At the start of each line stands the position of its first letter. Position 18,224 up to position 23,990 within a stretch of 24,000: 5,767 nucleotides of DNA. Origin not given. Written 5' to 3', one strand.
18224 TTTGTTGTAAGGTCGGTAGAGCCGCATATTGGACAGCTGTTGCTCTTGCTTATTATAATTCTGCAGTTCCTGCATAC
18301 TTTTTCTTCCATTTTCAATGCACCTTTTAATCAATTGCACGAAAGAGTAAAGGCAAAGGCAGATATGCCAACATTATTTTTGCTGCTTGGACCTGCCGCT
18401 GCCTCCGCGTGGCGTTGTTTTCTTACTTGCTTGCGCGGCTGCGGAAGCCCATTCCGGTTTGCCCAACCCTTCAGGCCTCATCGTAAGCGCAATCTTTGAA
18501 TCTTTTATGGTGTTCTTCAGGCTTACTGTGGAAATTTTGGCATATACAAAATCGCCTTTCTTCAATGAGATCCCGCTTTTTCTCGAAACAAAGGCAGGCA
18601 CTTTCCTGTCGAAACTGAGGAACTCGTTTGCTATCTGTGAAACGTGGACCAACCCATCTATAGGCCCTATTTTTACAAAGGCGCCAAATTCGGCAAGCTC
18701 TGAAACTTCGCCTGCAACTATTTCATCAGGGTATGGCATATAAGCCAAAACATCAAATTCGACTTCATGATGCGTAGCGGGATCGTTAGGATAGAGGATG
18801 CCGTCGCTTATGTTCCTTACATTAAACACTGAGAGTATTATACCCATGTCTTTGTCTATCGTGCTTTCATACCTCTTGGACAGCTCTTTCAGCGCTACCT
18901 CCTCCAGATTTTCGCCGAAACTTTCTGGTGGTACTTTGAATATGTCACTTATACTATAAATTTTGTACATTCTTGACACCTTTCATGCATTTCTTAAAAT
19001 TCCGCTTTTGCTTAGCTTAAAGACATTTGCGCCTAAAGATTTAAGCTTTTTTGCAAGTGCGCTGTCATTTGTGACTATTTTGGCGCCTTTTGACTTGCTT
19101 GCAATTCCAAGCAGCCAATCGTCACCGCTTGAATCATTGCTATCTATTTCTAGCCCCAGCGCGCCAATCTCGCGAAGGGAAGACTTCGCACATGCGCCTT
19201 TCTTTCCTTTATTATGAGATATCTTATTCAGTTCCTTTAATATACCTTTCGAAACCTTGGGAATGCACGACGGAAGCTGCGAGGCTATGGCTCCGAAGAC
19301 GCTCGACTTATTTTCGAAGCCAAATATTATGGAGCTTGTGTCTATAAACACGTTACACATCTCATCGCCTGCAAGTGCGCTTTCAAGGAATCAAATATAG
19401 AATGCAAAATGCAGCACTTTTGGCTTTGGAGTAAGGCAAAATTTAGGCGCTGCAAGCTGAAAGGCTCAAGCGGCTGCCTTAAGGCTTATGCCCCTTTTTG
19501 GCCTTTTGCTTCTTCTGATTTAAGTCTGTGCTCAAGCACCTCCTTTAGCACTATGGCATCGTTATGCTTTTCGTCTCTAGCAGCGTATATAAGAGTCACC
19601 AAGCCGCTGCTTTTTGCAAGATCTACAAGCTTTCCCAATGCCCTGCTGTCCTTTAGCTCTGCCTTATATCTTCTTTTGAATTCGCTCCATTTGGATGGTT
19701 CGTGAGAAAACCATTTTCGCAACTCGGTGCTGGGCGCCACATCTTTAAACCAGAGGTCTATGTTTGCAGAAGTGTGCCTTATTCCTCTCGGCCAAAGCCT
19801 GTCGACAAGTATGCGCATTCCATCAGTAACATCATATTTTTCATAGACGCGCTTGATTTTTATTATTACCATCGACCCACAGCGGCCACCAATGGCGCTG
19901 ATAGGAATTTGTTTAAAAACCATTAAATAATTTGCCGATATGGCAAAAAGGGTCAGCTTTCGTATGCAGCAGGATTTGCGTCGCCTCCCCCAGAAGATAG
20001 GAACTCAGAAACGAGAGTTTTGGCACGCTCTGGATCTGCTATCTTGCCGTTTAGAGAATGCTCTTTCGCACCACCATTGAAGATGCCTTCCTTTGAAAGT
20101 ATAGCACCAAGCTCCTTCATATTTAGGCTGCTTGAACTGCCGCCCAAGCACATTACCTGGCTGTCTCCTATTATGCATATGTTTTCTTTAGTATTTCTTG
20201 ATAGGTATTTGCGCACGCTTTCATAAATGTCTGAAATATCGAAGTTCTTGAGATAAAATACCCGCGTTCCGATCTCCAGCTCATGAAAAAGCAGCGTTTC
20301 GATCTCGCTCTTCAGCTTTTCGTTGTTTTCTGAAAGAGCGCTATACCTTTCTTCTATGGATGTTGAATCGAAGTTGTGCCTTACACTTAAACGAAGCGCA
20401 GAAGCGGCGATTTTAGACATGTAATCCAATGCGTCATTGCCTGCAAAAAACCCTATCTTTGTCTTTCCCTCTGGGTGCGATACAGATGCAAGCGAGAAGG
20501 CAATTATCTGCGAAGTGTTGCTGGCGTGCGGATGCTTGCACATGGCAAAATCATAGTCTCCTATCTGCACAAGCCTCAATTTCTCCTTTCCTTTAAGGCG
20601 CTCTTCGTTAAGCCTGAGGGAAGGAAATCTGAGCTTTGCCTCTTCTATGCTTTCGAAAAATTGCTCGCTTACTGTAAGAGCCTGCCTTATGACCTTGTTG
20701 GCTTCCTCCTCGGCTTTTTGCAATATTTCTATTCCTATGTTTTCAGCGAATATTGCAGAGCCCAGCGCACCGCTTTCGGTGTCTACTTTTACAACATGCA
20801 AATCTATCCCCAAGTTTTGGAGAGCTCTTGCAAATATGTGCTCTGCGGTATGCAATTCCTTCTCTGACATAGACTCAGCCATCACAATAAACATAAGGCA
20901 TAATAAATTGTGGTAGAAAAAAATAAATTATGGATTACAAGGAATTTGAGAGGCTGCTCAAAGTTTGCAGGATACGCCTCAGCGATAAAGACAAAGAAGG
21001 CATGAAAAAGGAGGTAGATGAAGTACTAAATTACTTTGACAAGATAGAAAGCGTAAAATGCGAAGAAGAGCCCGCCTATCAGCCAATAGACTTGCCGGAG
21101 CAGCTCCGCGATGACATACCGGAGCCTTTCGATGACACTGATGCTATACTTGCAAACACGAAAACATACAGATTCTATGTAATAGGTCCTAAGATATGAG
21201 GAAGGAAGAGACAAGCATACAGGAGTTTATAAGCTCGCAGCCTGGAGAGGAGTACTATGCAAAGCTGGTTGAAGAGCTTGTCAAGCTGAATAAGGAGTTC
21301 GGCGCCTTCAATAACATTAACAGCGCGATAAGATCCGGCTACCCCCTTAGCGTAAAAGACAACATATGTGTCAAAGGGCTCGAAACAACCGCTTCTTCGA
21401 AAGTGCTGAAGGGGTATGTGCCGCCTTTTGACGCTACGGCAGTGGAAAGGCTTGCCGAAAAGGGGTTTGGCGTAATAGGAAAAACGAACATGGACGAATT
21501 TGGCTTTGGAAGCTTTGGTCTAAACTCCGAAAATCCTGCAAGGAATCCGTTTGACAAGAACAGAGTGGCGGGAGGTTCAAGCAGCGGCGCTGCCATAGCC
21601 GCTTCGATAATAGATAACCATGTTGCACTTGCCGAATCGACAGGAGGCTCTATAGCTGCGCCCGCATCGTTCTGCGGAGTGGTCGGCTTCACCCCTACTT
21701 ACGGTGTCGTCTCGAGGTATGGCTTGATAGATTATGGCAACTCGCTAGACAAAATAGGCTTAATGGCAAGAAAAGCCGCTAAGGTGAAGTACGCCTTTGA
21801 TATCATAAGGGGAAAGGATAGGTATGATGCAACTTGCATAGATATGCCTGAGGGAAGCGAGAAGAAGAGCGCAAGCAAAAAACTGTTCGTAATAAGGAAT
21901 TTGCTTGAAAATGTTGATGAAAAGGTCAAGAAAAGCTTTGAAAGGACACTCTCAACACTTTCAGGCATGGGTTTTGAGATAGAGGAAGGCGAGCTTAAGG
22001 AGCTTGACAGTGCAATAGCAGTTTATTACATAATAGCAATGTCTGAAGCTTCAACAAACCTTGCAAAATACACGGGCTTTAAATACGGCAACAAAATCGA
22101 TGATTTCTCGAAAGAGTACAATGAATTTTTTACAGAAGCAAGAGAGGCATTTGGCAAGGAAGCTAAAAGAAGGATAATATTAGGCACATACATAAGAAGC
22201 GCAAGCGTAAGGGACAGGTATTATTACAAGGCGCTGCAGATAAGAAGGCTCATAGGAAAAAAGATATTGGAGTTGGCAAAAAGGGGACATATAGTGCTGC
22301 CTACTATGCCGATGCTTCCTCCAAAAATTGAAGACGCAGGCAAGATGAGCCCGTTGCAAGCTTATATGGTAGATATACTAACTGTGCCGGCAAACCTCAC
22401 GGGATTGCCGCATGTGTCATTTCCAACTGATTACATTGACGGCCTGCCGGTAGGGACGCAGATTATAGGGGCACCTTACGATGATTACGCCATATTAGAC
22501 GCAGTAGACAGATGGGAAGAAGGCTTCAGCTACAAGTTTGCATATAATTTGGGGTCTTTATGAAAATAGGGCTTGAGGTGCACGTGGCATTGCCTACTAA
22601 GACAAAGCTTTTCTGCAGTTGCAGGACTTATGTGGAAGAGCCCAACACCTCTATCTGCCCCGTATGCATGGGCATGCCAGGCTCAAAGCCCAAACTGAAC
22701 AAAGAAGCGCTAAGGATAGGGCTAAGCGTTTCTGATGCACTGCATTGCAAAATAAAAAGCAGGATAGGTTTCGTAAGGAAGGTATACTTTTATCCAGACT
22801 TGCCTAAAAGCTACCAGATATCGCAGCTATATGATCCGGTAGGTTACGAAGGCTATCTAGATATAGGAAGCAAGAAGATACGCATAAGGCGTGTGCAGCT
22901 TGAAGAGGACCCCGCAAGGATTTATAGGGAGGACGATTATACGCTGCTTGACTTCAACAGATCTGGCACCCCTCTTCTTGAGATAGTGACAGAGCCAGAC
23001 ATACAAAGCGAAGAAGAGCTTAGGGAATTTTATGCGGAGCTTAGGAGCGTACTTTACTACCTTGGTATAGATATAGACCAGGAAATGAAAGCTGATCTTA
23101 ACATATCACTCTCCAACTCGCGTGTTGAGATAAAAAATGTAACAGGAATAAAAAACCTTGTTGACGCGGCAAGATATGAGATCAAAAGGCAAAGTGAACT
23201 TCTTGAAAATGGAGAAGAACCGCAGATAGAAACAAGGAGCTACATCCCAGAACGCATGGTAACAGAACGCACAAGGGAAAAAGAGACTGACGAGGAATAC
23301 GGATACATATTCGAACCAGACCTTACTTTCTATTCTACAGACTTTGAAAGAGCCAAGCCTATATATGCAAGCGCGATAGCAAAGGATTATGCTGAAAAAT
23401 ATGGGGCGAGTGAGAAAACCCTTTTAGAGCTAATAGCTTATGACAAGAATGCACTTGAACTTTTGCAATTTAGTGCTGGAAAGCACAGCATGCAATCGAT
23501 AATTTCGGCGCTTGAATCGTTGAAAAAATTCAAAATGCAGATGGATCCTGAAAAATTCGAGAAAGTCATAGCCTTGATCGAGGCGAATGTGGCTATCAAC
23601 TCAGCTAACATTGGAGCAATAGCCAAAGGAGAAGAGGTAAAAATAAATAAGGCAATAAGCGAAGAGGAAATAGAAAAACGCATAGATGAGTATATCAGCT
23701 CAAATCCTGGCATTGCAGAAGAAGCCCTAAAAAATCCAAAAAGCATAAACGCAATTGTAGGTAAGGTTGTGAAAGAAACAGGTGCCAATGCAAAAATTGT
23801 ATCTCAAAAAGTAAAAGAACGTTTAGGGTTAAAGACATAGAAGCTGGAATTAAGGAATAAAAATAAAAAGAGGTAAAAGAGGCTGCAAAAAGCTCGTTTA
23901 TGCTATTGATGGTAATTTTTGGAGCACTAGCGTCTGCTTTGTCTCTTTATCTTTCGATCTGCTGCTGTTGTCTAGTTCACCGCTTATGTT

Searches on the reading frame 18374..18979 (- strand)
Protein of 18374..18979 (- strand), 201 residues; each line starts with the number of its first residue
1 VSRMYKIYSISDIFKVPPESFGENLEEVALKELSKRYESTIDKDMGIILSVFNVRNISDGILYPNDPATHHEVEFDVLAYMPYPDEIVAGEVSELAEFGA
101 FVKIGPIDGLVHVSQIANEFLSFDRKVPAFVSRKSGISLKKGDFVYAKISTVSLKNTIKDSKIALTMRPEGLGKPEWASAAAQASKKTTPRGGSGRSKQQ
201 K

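Call 71: search_protein_families(library=pfam, proteins=[window:18374-18979:-], max_evalue=0.00001)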
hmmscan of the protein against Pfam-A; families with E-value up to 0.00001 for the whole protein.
window:18374-18979:- (201 aa): 2 families
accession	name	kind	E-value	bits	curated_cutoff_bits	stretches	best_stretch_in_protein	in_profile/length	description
PF03876.22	SHS2_Rpb7-N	-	2.2e-13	50.5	24.8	1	15-67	5-57/57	SHS2 domain found in N terminus of Rpb7p/Rpc25p/MJ0397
PF00575.29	S1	-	2.6e-12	47.4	22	1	85-155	5-65/74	S1 RNA binding domain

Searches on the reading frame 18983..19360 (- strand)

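Call 71: search_protein_families(library=pfam, proteins=[window:18983-19360:-], max_evalue=0.00001)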
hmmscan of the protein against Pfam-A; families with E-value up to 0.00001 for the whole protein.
window:18983-19360:- (125 aa): 1 family
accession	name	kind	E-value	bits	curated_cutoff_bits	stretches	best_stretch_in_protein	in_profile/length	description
PF18477.7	PIN_9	-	8.6e-08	32.9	26.3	1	4-116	1-113/116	PIN like domain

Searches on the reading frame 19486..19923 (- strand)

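Call 71: search_protein_families(library=pfam, proteins=[window:19486-19923:-], max_evalue=0.00001)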
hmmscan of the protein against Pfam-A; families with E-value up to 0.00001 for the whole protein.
window:19486-19923:- (145 aa): 3 families
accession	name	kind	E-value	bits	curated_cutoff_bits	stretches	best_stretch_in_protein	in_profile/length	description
PF22752.1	DUF488-N3i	-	1e-40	139.7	27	1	21-140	2-121/131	Inactive DUF488-N3 subclade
PF04343.18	DUF488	-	5.4e-32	111.4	22.2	1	22-130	1-121/121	Domain of unknown function DUF488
PF22751.1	DUF488-N3a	-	1.1e-26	93.9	27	1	21-133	1-117/118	Active DUF488-N3 subclade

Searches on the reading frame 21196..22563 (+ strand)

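Call 71: search_protein_families(library=pfam, proteins=[window:21196-22563:+], max_evalue=0.00001)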
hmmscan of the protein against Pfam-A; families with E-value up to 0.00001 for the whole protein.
window:21196-22563:+ (455 aa): 1 family
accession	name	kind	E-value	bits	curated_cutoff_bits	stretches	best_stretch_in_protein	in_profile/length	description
PF01425.27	Amidase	-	2.1e-97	327.4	27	1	47-434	48-445/445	Amidase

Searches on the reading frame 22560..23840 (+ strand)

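Call 71: search_protein_families(library=pfam, proteins=[window:22560-23840:+], max_evalue=0.00001)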
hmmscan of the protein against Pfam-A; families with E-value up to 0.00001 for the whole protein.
window:22560-23840:+ (426 aa): 1 family
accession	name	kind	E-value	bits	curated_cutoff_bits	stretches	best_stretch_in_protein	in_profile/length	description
PF02934.20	GatB_N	-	2.1e-83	280.1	23.4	1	1-259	1-270/277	GatB/GatE catalytic domain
